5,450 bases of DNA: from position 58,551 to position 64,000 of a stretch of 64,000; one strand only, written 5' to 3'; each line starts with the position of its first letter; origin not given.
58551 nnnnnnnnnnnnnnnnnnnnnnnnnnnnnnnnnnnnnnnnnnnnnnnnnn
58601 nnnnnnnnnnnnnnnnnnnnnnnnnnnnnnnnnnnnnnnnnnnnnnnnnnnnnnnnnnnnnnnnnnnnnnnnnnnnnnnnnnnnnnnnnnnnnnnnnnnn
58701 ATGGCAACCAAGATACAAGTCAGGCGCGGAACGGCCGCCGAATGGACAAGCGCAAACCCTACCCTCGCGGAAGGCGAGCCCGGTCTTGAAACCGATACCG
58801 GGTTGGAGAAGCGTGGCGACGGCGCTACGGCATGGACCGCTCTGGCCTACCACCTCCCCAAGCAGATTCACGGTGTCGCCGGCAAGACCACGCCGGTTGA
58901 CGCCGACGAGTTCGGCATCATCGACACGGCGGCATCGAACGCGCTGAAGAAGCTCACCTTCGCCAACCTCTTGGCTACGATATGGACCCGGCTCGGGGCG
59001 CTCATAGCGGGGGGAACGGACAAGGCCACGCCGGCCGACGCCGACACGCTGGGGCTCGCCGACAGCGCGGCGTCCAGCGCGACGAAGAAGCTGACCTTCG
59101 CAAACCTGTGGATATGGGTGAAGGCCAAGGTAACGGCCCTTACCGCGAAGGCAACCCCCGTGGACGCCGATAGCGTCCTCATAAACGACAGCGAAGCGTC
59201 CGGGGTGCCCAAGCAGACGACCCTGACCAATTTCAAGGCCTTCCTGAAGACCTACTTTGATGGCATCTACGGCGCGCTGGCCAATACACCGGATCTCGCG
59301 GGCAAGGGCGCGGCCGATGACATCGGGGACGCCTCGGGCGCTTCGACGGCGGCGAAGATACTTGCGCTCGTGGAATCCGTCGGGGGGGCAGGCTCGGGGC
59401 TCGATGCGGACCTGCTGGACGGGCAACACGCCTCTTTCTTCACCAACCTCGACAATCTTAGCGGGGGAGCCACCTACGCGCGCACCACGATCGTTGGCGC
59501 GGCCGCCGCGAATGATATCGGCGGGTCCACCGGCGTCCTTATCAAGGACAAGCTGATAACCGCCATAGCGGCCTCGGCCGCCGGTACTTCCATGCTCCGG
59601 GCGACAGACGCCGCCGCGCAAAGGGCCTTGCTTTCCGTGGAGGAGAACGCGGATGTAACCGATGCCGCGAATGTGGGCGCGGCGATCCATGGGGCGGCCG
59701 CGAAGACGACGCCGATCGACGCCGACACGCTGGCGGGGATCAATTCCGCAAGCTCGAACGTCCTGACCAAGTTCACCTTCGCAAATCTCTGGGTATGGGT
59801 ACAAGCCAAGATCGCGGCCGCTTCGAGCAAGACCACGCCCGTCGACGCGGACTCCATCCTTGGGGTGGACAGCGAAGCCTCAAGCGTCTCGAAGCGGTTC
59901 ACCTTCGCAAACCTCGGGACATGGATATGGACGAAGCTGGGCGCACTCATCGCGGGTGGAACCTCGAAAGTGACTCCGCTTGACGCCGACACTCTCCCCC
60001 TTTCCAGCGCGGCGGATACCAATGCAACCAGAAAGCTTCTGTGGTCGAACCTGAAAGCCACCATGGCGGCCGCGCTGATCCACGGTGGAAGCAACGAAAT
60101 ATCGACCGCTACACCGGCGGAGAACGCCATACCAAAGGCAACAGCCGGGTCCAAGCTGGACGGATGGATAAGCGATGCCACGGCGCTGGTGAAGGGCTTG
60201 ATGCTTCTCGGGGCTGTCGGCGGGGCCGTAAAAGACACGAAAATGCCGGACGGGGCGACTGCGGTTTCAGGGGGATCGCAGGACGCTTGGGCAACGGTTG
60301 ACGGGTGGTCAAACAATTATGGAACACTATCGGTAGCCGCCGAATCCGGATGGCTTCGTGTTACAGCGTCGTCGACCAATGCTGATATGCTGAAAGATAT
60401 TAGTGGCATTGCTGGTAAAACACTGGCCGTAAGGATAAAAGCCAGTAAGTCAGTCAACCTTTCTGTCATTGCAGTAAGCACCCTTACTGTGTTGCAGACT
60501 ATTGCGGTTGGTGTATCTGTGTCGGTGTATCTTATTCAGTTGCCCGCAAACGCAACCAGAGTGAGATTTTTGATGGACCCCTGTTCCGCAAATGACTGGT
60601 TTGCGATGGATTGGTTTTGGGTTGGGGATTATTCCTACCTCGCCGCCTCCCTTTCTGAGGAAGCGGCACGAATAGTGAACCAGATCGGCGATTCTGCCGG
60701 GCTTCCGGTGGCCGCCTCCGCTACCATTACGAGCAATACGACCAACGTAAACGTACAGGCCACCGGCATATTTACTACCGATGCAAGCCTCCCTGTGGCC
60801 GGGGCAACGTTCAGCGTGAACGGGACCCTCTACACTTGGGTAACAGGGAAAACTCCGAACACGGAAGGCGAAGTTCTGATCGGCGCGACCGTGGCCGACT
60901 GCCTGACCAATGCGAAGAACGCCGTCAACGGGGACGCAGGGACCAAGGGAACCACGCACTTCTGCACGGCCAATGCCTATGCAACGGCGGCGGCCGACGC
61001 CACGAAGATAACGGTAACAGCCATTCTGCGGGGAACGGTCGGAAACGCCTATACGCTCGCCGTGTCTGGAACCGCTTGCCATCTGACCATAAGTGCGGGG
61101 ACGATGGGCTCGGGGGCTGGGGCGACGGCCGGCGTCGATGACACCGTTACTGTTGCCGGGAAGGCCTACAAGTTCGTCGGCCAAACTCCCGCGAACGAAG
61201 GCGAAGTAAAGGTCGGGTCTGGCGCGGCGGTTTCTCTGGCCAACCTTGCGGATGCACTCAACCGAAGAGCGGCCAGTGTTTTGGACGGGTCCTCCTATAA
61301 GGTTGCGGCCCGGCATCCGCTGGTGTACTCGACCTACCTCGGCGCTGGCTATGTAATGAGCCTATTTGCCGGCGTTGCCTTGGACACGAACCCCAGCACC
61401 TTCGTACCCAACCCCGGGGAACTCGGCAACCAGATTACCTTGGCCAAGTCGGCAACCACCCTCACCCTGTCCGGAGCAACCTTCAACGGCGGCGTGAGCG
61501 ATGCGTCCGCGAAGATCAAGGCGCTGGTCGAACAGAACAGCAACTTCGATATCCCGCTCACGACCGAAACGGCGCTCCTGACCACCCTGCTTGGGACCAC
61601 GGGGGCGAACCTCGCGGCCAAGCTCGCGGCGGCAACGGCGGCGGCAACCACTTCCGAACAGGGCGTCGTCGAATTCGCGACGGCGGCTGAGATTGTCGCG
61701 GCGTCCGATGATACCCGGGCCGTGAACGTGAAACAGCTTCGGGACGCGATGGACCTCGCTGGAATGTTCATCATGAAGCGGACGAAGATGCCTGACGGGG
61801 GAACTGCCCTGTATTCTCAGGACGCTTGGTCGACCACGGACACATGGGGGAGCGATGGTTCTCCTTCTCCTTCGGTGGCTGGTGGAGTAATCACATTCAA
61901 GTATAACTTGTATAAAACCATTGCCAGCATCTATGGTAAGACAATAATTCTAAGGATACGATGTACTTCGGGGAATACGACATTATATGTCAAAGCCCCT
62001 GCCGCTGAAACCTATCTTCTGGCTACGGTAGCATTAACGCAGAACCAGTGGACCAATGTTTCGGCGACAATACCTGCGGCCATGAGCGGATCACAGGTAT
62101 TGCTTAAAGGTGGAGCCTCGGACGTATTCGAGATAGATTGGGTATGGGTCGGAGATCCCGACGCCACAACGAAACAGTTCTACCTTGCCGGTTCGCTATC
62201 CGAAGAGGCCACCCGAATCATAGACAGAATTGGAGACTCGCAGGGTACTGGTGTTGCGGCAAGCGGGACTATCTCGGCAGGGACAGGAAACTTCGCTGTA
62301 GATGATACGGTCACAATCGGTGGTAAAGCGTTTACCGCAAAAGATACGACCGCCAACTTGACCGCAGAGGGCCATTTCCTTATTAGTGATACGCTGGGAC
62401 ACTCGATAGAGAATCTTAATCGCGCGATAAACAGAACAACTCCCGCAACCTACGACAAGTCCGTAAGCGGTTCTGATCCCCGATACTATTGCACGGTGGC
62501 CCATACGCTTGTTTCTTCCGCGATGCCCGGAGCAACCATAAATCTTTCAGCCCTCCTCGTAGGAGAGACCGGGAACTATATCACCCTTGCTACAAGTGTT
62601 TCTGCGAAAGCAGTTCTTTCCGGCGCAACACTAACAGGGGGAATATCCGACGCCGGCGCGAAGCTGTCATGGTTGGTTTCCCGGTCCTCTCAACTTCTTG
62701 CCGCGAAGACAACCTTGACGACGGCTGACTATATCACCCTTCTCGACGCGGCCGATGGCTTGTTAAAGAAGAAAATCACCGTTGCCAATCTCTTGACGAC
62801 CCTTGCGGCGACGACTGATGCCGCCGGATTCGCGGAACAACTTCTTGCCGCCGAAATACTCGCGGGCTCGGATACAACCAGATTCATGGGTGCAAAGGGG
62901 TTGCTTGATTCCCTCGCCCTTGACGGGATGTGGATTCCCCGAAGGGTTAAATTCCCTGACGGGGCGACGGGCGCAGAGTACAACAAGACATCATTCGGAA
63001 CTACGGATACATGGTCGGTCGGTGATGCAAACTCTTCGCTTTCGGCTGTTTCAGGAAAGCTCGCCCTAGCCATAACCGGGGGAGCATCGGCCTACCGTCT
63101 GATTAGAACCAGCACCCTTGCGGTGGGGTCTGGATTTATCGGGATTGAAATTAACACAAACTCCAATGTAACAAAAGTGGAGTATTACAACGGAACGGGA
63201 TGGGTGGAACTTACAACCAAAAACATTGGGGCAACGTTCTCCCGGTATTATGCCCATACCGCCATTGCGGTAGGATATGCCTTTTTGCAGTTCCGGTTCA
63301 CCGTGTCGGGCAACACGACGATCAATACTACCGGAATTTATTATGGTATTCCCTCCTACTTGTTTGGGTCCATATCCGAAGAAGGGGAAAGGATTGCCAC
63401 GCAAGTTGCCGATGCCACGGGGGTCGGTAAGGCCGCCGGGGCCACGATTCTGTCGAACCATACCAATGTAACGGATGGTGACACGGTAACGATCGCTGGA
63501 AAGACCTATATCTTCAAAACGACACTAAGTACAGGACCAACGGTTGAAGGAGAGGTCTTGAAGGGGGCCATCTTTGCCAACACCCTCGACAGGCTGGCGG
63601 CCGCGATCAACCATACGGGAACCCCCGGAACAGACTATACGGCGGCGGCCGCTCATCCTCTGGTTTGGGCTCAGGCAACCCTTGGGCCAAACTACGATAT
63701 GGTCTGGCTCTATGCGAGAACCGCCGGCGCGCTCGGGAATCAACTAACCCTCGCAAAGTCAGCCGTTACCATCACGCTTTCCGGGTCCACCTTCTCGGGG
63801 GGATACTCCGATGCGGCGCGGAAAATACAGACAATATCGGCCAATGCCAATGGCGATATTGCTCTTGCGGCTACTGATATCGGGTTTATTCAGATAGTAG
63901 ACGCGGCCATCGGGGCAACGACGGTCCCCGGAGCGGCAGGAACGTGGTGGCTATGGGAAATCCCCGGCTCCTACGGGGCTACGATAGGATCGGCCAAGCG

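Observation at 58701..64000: Hidden giant ORF: >1766 codons open to the window edge and absent from the ORF track, with only antisense shadow ORFs listed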

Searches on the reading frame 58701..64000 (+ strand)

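Call 6: search_protein_families(library=pfam, proteins=[window:58701-64000:+], max_evalue=1)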
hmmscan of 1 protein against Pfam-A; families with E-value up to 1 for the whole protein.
window:58701-64000:+ (1766 aa): 2 families
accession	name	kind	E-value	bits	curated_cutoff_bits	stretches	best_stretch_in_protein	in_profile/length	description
PF18454.7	Mtd_N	-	1.4e-12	47.7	26.3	1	5-43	1-37/37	Major tropism determinant N-terminal domain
PF19406.5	PKD_5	-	0.09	13.2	25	1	703-742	16-58/88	PKD-like domain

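Call 7: search_protein_families(library=phrogs, proteins=[window:58701-64000:+], max_evalue=0.01)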
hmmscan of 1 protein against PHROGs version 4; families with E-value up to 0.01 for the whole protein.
window:58701-64000:+ (1766 aa): 5 families
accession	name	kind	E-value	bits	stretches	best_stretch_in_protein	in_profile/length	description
phrog_6049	-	tail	1.3e-07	32.5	1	3-51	9-57/337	tail fiber protein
phrog_16032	-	unknown function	4.5e-06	27.3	1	3-65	8-71/331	-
phrog_2332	-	other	9.6e-06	25.9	1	3-54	7-58/343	hyaluronidase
phrog_19976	-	tail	7.3e-05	23.3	1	2-52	7-61/256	tail assembly protein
phrog_38006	-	unknown function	0.0061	17.9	0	3-49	4-53/128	-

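Call 9: search_dna_similar(query=window:58701-64000:+, collection=phages, mode=protein)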
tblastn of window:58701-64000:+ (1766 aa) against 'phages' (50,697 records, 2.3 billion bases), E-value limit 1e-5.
Records with a match: 359; places in all: 372; records where one place covers at least 80% of the query: 0.
Best place of each record, by identity: 60-80% 119; <60% 240.
By first word of the organism name: Synechococcus 237; Arthrobacter 52; Cyanophage 52; Prochlorococcus 10; Cellulophaga 5; Ralstonia 2; TM7 1.
By host as written in the record: - 113; Synechococcus 99; Synechococcus sp. WH7803 21; Arthrobacter globiformis B-2979 20; Arthrobacter globiformis NRRL B-2979 SEA 19; Arthrobacter globiformis NRRL B-2979 13; Synechococcus sp. 11; Synechococcus sp. WH8102 11; and 26 more.
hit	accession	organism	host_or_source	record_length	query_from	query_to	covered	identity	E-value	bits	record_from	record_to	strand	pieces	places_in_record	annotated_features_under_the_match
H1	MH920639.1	Synechococcus phage S-P4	Synechococcus sp. WH 7803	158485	1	106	6%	41.4%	2e-9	69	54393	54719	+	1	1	tail fiber protein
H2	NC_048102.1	Synechococcus phage S-P4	Synechococcus sp. WH 7803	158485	1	106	6%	41.4%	2e-9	69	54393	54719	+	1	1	structural protein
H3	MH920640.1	Synechococcus phage S-E7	Synechococcus sp. WH 7803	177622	1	106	6%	41.4%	2e-9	69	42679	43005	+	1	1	tail fiber protein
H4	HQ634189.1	Synechococcus phage Syn30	Synechococcus sp. WH7803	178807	1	106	6%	41.4%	2e-9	69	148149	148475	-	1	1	structural protein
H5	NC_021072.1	Synechococcus phage Syn30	Synechococcus sp. WH7803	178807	1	106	6%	41.4%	2e-9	69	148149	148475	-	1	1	structural protein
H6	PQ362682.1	Arthrobacter phage Anekin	Arthrobacter globiformis B-2979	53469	1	54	3%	66.7%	6e-12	77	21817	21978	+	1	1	31: esterase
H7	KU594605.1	Cyanophage S-RIM50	Synechococcus sp.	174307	1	69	4%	51.4%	1e-11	76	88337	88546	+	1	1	hypothetical protein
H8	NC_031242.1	Cyanophage S-RIM50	Synechococcus sp.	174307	1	69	4%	51.4%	1e-11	76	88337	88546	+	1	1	structural protein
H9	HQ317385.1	Synechococcus phage S-RIM8 A.HR5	Synechococcus sp. WH7803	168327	1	69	4%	51.4%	2e-11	76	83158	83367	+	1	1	structural protein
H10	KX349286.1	Synechococcus phage S-RIM8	Synechococcus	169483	1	69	4%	51.4%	2e-11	76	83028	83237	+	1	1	structural protein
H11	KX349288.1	Synechococcus phage S-RIM8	Synechococcus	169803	1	69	4%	51.4%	2e-11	76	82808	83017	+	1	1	structural protein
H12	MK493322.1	Synechococcus phage S-RIM8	Synechococcus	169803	1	69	4%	51.4%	2e-11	76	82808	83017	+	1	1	hypothetical protein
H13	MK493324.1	Synechococcus phage S-RIM8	Synechococcus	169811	1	69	4%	51.4%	2e-11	76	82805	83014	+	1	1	hypothetical protein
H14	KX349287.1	Synechococcus phage S-RIM8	Synechococcus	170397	1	69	4%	51.4%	2e-11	76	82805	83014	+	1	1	structural protein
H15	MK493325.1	Synechococcus phage S-RIM8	Synechococcus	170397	1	69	4%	51.4%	2e-11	76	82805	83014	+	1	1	hypothetical protein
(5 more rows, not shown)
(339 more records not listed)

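Call 16: find_homologous_proteins(query=window:58701-64000:+)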
Query window:58701-64000:+ (1766 aa): 20 proteins with E <= 0.001 among 8000 candidates.
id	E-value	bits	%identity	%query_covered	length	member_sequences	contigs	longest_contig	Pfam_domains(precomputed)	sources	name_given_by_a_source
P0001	0.0e+0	3753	100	100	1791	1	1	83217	PF18454.8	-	-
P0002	0.0e+0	1662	65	76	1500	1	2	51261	PF18454.8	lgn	-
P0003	2.3e-51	193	32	30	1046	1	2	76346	PF13472.13,PF00657.29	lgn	-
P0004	9.1e-30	121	48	8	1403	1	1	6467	-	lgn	-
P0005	2.7e-23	100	40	9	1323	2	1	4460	-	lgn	-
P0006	1.0e-21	94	40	10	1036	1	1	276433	PF24582.3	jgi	-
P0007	2.1e-20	90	41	6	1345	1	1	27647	-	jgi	-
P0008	3.8e-20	89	70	5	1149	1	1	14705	-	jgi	jgi:hypothetical protein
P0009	9.0e-20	88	43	8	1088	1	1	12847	-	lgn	-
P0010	1.7e-19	87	55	4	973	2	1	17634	-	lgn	-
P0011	8.8e-17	78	53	3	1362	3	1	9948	-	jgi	jgi:hypothetical protein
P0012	3.5e-16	76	29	21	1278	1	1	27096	-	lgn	-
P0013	4.6e-16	76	52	6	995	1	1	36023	-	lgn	-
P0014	5.5e-16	75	46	8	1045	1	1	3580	-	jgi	jgi:hypothetical protein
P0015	7.8e-14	68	56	4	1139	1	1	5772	PF12789.13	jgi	jgi:hypothetical protein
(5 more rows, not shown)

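Call 18: find_encoding_contigs(protein=P0001, flank=10000, max_places=3)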
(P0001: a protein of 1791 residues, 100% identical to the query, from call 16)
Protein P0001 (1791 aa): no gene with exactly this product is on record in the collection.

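Call 19: find_encoding_contigs(protein=P0002, flank=10000, max_places=3)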
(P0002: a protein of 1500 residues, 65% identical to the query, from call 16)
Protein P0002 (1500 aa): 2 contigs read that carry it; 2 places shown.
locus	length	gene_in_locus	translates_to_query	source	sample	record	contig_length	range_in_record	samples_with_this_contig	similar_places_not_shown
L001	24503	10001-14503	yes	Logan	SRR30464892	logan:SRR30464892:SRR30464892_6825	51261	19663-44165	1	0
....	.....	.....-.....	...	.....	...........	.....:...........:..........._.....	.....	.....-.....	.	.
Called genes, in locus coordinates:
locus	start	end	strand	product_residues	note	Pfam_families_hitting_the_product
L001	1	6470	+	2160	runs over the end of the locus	PF02384:N6_Mtase (weak), PF07669:Eco57I (weak), PF04851:ResIII, PF28555:Helicase_dom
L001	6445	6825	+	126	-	-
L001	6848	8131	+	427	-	PF04607:RelA_SpoT (weak)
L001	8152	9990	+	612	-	PF02195:ParB_N (weak), PF18823:InPase, PF18905:DUF5661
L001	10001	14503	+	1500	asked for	PF18454:Mtd_N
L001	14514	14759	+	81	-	-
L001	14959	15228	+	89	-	-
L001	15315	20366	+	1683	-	PF00270:DEAD (faint), PF04851:ResIII, PF00176:SNF2-rel_dom, PF00271:Helicase_C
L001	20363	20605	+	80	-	-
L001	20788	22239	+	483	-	-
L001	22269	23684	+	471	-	-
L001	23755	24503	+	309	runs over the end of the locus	-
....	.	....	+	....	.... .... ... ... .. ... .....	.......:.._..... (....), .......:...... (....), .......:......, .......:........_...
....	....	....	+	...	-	-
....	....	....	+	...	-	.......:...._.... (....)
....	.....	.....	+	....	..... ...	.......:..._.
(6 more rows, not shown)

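Call 20: find_encoding_contigs(protein=P0003, flank=10000, max_places=3)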
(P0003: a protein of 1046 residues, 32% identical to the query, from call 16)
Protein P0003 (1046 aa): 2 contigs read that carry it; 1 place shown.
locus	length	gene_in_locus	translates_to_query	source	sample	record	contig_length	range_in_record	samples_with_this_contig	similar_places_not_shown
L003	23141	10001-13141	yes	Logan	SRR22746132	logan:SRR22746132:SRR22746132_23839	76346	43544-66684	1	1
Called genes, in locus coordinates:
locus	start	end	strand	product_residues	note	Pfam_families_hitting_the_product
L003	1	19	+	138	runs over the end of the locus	-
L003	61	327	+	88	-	-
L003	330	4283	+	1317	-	-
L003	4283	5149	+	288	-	PF05709:Sipho_tail, PF22768:SPP1_Dit (faint)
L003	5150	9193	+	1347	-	PF14594:Sipho_Gp37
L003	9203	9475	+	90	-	-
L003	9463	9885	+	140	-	-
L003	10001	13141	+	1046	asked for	PF00657:Lipase_GDSL (weak), PF13472:Lipase_GDSL_2 (weak)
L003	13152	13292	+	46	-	-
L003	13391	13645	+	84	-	-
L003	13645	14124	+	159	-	-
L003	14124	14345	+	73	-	-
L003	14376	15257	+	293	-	-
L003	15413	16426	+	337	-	PF00149:Metallophos (faint)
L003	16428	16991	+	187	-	PF21448:DNMK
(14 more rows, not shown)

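Call 34: search_solved_structures(query=P0001, max_evalue=1)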
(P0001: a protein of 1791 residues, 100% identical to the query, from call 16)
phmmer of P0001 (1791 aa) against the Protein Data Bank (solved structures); distinct sequences matched with E-value up to 1: 6.
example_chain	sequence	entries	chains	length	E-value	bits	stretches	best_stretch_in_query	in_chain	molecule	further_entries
6x3m_A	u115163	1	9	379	8.6e-05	23.3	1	4-62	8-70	Hyaluronoglucosaminidase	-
2yvv_A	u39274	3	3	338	0.00031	21.5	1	4-58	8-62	Hyaluronidase, phage associated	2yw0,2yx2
2dp5_A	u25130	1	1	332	0.00035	21.3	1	4-58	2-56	Hyaluronidase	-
2c3f_A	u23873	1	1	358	0.00037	21.3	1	4-58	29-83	HYALURONIDASE, PHAGE ASSOCIATED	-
3eka_A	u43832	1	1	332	0.00044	21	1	4-58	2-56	Hyaluronidase, phage associated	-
6l2w_A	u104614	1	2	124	0.28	11.7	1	1479-1540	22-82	freshwater cyanophage protein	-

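Call 35: search_protein_families(library=phrogs, proteins=[L001:14514-14759:+, L001:14959-15228:+, L001:15315-20366:+, L001:20363-20605:+, L001:20788-22239:+, L001:22269-23684:+, L001:23755-24501:+], max_evalue=0.001)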
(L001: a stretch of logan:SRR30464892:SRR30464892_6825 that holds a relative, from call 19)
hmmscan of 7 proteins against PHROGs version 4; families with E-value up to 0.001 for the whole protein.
L001:14514-14759:+ (81 aa): 0 families

L001:14959-15228:+ (89 aa): 0 families

L001:15315-20366:+ (1683 aa): 4 families
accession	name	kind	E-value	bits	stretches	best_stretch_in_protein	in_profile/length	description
phrog_62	-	DNA, RNA and nucleotide metabolism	1.7e-78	265.5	2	737-1647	620-1128/1881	DNA helicase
phrog_23807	-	unknown function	6.5e-18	64.9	1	1486-1630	505-647/1053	-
phrog_16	-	DNA, RNA and nucleotide metabolism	2.2e-11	43.7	1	1145-1596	277-567/986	DNA helicase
phrog_29996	-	unknown function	2.7e-05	23.3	1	1543-1648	1059-1160/1189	-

L001:20363-20605:+ (80 aa): 0 families

L001:20788-22239:+ (483 aa): 1 family
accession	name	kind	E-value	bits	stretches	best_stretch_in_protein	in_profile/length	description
phrog_1028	-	head and packaging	1.5e-13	52.1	1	9-436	21-440/591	head maturation protease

L001:22269-23684:+ (471 aa): 1 family
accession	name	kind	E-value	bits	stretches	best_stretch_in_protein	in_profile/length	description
phrog_752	-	head and packaging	4.7e-51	175.2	1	23-464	19-469/475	major head protein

L001:23755-24501:+ (249 aa): 0 families
